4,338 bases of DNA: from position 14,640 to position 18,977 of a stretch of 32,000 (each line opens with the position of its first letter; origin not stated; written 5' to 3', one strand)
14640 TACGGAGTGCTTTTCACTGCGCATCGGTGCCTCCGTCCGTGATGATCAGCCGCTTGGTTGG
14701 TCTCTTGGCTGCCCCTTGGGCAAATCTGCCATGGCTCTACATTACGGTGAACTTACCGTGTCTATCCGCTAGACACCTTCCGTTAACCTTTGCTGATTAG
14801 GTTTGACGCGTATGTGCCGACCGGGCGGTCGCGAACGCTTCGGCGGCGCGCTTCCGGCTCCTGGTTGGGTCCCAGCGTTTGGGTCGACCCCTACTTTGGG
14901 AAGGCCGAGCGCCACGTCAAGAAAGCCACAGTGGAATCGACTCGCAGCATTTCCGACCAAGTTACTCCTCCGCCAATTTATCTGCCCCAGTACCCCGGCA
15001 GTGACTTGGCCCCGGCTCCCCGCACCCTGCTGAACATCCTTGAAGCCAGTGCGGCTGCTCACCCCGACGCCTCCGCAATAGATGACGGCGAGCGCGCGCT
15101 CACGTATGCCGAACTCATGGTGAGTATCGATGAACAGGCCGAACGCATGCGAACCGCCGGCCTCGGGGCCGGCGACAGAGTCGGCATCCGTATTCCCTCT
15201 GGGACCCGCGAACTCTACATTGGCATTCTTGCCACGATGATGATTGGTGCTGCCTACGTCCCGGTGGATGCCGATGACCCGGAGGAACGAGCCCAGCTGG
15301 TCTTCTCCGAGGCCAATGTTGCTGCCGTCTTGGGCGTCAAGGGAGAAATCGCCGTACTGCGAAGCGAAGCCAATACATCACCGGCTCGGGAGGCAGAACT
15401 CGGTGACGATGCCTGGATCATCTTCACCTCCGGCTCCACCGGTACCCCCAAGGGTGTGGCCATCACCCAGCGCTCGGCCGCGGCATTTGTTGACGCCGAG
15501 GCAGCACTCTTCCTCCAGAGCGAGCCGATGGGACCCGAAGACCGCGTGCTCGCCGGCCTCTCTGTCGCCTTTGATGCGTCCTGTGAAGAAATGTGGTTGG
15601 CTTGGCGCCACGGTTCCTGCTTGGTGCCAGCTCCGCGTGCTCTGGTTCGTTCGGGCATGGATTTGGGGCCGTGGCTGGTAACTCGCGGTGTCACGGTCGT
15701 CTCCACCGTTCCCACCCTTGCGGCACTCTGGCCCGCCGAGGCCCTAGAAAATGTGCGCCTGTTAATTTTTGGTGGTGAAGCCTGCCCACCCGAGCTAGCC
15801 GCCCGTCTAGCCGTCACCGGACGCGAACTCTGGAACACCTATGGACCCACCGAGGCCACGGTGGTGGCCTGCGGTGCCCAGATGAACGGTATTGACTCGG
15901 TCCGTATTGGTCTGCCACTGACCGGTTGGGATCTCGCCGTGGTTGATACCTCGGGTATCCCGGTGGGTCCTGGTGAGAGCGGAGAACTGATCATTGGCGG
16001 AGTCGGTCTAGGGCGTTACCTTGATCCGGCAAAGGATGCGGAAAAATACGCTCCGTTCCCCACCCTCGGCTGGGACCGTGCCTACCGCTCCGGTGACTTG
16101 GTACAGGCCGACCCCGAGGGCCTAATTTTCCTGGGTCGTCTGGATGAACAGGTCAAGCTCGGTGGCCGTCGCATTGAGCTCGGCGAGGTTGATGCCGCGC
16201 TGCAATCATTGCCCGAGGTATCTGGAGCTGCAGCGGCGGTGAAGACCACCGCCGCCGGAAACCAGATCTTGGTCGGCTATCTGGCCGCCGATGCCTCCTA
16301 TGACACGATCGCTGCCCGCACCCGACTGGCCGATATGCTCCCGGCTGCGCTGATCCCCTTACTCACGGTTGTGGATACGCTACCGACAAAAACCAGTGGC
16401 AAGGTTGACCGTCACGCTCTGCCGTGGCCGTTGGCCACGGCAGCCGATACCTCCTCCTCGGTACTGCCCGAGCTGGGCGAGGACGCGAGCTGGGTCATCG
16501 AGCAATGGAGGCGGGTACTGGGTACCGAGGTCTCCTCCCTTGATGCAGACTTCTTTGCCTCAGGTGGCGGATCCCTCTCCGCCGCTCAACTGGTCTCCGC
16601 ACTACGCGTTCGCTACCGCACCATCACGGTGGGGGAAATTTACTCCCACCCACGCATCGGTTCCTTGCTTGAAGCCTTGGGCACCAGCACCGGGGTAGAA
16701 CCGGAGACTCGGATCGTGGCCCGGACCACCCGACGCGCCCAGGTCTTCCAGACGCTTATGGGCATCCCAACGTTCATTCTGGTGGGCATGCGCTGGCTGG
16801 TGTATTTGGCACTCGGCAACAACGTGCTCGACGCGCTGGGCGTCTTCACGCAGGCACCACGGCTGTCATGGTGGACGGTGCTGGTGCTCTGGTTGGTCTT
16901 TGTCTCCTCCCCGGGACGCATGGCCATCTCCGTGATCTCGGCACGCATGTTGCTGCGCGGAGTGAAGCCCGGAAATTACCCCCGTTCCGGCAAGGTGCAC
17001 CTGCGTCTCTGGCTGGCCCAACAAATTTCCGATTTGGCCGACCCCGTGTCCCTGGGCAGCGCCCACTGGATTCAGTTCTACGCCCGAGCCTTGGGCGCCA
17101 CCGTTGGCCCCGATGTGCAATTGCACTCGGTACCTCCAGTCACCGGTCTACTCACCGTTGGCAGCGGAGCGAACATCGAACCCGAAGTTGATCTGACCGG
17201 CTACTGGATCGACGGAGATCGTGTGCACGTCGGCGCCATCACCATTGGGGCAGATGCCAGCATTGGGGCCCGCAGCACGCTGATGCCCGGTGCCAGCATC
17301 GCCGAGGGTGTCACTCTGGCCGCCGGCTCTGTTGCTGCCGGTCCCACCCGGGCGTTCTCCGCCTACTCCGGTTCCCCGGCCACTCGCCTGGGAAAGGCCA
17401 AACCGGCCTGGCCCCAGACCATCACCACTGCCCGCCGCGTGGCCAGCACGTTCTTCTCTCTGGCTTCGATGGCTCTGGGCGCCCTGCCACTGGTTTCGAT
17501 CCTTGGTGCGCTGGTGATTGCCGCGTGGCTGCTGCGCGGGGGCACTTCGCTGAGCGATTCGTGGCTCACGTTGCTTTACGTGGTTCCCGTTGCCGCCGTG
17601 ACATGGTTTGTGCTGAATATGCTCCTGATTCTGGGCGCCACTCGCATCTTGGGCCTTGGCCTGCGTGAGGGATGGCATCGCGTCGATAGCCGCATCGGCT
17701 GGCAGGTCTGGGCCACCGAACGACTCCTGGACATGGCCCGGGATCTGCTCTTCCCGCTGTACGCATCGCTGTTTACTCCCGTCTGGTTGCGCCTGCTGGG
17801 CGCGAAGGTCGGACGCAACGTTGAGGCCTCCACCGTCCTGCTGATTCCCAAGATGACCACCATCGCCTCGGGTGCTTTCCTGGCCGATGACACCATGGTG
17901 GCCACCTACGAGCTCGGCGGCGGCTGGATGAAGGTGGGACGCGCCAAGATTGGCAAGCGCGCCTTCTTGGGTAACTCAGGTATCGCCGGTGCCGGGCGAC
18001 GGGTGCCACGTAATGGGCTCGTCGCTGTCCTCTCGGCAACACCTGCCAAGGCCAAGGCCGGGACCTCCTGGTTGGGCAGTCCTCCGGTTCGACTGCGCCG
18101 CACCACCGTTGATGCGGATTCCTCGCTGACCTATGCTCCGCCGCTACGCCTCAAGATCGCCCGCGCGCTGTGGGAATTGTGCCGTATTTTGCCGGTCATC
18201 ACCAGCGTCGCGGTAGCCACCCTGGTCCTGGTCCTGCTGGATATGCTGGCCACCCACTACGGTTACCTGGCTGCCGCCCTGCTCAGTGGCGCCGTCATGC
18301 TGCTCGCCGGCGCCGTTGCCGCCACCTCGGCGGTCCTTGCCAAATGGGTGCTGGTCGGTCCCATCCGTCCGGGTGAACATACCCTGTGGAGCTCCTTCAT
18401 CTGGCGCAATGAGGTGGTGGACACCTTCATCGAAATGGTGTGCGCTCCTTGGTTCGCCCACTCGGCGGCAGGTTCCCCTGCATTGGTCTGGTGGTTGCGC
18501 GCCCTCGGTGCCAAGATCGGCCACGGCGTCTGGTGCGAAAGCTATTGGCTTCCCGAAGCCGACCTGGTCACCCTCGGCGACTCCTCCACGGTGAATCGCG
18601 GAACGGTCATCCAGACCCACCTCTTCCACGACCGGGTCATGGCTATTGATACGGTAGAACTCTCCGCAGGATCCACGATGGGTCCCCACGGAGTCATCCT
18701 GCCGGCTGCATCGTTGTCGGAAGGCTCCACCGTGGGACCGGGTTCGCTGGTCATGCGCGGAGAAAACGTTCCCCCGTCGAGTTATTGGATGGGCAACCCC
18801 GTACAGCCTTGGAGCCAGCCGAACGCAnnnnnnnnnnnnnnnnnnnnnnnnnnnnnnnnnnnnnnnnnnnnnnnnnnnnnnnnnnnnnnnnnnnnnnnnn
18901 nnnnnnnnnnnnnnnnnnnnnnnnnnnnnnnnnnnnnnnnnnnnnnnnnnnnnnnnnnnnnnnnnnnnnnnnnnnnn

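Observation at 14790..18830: Single-module Pls/PosA-type NRPS: candidate synthetase for a cationic homopoly(amino acid)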

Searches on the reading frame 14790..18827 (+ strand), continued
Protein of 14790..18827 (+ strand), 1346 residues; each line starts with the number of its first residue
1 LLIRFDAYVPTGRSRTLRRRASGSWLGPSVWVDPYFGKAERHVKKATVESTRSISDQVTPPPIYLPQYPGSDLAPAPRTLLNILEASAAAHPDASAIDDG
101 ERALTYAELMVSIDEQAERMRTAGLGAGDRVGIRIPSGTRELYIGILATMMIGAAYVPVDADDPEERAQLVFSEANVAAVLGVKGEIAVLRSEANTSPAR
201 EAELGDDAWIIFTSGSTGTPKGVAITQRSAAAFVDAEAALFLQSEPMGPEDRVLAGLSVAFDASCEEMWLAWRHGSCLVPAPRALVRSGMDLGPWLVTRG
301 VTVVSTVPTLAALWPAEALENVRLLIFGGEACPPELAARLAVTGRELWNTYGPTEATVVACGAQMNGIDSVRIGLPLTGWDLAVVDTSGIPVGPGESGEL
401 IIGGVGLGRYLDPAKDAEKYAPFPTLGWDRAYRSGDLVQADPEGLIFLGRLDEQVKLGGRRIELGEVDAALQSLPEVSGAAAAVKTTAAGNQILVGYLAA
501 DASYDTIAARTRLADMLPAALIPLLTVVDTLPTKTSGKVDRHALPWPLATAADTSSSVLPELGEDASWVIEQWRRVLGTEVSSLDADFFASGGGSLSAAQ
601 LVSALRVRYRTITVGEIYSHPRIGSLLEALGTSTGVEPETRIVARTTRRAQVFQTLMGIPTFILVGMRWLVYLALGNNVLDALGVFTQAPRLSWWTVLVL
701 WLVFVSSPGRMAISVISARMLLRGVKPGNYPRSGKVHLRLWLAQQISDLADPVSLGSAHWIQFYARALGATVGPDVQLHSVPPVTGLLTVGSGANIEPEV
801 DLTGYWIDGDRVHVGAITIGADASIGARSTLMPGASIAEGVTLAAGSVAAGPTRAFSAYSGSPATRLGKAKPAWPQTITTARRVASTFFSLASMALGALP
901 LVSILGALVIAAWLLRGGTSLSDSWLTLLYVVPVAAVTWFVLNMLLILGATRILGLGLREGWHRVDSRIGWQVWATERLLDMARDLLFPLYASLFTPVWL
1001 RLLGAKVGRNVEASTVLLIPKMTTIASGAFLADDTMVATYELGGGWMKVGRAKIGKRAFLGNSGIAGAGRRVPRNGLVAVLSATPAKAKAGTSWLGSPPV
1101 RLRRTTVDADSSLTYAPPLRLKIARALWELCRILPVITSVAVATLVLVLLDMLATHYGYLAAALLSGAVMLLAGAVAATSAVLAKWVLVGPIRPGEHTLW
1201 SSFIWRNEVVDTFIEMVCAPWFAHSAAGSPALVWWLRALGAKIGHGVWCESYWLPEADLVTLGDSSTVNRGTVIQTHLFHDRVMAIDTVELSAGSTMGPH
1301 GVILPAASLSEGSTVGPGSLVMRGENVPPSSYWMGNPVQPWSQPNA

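Call 26: list_cluster_members(proteins=[window:14790-18827:+, window:20308-21189:+])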
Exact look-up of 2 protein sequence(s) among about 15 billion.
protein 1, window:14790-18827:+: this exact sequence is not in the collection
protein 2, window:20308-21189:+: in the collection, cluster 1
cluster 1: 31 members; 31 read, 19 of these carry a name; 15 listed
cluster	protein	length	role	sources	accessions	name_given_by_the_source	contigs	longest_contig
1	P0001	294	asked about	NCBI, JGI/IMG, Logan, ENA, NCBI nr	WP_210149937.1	polyphosphate kinase 2 [Paeniglutamicibacter terrestris] | polyphosphate kinase 2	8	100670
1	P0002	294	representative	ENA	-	-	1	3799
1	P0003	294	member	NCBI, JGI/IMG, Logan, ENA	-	polyphosphate kinase 2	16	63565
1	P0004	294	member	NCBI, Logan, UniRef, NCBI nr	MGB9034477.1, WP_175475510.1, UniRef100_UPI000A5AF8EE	MAG: polyphosphate kinase 2 [Paeniglutamicibacter sp.] | polyphosphate kinase 2 n=1 Tax=Arthrobacter sp. UCD-GKA TaxID=1913576 RepID=UPI000A5AF8EE | polyphosphate kinase 2 [Arthrobacter sp. UCD-GKA]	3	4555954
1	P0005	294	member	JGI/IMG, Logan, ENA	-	polyphosphate kinase 2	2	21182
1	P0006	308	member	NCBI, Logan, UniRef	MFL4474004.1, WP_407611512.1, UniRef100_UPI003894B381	polyphosphate kinase 2 [Paeniglutamicibacter sp. MACA_103] | polyphosphate kinase 2 n=1 Tax=Paeniglutamicibacter sp. MACA_103 TaxID=3377337 ...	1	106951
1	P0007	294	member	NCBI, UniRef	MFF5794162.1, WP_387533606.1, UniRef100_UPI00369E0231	polyphosphate kinase 2 [Paeniglutamicibacter sp. NPDC012692] | polyphosphate kinase 2 n=1 Tax=Paeniglutamicibacter sp. NPDC012692 TaxID=3364388 ...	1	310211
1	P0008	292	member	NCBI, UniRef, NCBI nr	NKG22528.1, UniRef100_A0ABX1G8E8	polyphosphate kinase 2 [Paeniglutamicibacter sp. ANT13_2] | ADP/GDP-polyphosphate phosphotransferase n=2 Tax=Paeniglutamicibacter terrestris ... | polyphosphate kinase 2 [Paeniglutamicibacter terrestris]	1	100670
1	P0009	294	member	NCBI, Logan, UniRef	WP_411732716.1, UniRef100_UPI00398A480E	polyphosphate kinase 2 [Paeniglutamicibacter sp.] | polyphosphate kinase 2 n=1 Tax=Paeniglutamicibacter sp. TaxID=1934391 RepID=UPI00398A480E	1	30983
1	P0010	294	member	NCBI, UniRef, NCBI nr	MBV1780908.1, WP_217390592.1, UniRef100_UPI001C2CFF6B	polyphosphate kinase 2 [Paeniglutamicibacter sp. ABSL32-1] | polyphosphate kinase 2 n=1 Tax=Paeniglutamicibacter quisquiliarum TaxID=2849498 ... | polyphosphate kinase 2 [Paeniglutamicibacter quisquiliarum]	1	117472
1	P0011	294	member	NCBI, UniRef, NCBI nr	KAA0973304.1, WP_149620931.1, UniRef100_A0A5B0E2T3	polyphosphate kinase 2 [Paeniglutamicibacter gangotriensis] | ADP/GDP-polyphosphate phosphotransferase n=1 Tax=Paeniglutamicibacter gangotriensis ...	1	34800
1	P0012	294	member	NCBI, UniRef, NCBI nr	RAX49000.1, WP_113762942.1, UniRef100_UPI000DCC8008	polyphosphate kinase 2 [Arthrobacter sp. AQ5-05] | polyphosphate kinase 2 n=1 Tax=Arthrobacter sp. AQ5-05 TaxID=2184581 RepID=UPI000DCC8008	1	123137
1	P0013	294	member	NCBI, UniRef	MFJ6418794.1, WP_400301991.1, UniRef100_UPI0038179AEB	polyphosphate kinase 2 [Paeniglutamicibacter sp. NPDC091659] | polyphosphate kinase 2 n=1 Tax=Paeniglutamicibacter sp. NPDC091659 TaxID=3364389 ...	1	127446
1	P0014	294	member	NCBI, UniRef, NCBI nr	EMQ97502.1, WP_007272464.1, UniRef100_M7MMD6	polyphosphate kinase 2 [Paeniglutamicibacter gangotriensis] | ADP/GDP-polyphosphate phosphotransferase n=1 Tax=Paeniglutamicibacter gangotriensis Lz1y ...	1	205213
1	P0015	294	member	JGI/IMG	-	polyphosphate kinase 2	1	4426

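Call 32: find_homologous_proteins(query=window:14928-18827:+, max_evalue=1e-20)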
Query window:14928-18827:+ (1300 aa): 7977 proteins with E <= 1e-20 among 8000 candidates; the best 120 are listed.
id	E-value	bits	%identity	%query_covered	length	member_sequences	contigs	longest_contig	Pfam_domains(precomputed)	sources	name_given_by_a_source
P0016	0.0e+0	2832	99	100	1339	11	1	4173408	PF00550.32,PF00501.35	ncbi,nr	ncbi:AMP-binding protein [Paeniglutamicibacter sp. Y32M11]|nr:AMP-binding protein [Paeniglutamicibac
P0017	0.0e+0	2453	85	100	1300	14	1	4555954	PF00550.32,PF00501.35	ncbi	-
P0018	0.0e+0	2438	84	100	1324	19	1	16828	PF00550.32,PF00501.35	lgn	-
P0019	0.0e+0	2404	84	100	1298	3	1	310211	PF00550.32,PF00501.35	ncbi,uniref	ncbi:Pls/PosA family non-ribosomal peptide synthetase [Paeniglutamicibacter sp. NPDC012692]|uniref:P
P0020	0.0e+0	2368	83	100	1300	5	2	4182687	PF00550.32,PF00501.35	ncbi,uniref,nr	ncbi:non-ribosomal peptide synthetase [Paeniglutamicibacter kerguelensis]|uniref:Non-ribosomal pepti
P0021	0.0e+0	2301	82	97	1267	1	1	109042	PF00550.32,PF00501.35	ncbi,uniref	ncbi:Pls/PosA family non-ribosomal peptide synthetase [Paeniglutamicibacter sp. R2-26]|uniref:Pls/Po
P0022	0.0e+0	2110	74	99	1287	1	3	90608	PF00550.32,PF00132.31,PF00501.35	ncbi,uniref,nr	ncbi:Pls/PosA family non-ribosomal peptide synthetase [Zafaria sp. Z1313]|uniref:Pls/PosA family non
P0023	0.0e+0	2064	73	99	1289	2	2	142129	PF00550.32,PF00501.35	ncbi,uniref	ncbi:Pls/PosA family non-ribosomal peptide synthetase [Arthrobacter halodurans]|uniref:Pls/PosA fami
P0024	0.0e+0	2061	73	99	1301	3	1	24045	PF00550.32,PF00132.31,PF00501.35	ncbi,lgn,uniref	ncbi:Pls/PosA family non-ribosomal peptide synthetase [Arthrobacter sp. KK5.5]|uniref:Pls/PosA famil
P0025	0.0e+0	2048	73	99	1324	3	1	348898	PF00550.32,PF00501.35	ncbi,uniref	ncbi:Pls/PosA family non-ribosomal peptide synthetase [Arthrobacter ginkgonis]|uniref:Pls/PosA famil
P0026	0.0e+0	2032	72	99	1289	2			PF00550.32,PF00501.35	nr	nr:Pls/PosA family non-ribosomal peptide synthetase [Zafaria cholistanensis]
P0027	0.0e+0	2024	71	98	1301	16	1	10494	PF00550.32,PF00132.31,PF00501.35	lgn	-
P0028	0.0e+0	2002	71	98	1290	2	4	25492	PF00550.32,PF00501.35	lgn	-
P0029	0.0e+0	2001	70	99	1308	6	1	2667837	PF00550.32,PF00501.35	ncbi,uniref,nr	ncbi:Pls/PosA family non-ribosomal peptide synthetase [Neomicrococcus aestuarii]|uniref:Pls/PosA fam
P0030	0.0e+0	2000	71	99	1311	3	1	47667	PF00550.32,PF00132.31,PF00501.35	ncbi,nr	ncbi:amino acid adenylation protein [Kocuria polaris]|nr:amino acid adenylation protein [Kocuria pol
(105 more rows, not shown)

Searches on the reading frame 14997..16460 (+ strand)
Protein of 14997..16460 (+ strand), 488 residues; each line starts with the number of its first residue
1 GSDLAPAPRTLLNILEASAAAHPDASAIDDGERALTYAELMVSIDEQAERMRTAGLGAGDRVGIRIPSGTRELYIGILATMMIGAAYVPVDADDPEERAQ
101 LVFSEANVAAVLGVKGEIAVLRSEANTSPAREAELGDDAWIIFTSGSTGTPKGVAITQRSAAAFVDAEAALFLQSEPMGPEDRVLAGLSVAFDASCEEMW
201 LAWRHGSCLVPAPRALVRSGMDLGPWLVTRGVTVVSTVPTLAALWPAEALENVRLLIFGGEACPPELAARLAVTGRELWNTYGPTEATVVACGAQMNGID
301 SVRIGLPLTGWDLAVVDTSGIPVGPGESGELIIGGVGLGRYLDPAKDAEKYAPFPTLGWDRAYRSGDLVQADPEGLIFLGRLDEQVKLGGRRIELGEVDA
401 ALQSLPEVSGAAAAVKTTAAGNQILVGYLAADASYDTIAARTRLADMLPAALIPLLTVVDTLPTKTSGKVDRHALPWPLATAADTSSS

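Call 9: search_solved_structures(query=window:14997-16460:+, max_evalue=1e-100, show_alignments=1)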
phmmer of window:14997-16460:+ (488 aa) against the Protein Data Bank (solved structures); distinct sequences matched with E-value up to 1e-100: 1.
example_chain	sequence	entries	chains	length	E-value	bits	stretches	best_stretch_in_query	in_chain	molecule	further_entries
7wew_A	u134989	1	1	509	2.1e-196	656.7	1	6-482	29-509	Epsilon-poly-L-lysine synthase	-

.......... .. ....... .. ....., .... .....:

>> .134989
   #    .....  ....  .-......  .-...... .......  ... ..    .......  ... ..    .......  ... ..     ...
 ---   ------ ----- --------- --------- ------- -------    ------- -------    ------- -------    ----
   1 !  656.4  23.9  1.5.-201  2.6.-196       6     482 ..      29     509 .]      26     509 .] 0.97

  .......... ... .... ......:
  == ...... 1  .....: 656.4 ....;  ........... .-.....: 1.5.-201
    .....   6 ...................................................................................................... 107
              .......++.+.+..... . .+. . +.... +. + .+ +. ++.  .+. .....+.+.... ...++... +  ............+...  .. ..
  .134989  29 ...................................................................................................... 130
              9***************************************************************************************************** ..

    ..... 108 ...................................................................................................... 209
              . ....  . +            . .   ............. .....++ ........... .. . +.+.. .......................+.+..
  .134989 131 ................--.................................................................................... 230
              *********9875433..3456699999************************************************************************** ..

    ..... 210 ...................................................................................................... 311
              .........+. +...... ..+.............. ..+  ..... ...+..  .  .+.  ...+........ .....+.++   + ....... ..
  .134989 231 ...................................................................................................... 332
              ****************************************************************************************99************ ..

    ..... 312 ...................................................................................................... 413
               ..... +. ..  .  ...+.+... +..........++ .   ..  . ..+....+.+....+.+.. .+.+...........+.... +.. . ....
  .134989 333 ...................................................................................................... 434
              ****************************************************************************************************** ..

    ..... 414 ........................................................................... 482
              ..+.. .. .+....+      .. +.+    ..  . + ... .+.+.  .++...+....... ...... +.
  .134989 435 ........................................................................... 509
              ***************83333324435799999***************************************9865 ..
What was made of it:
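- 14928..18830 (+): pls: probable CDS of the Pls-family synthetase (1300 aa). The maximal ORF starts at TTG 14790 (1346 aa). Residue numbers in this report use the 14790 frame. With this start the offset to S. albulus Pls numbering is zero (call 9).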
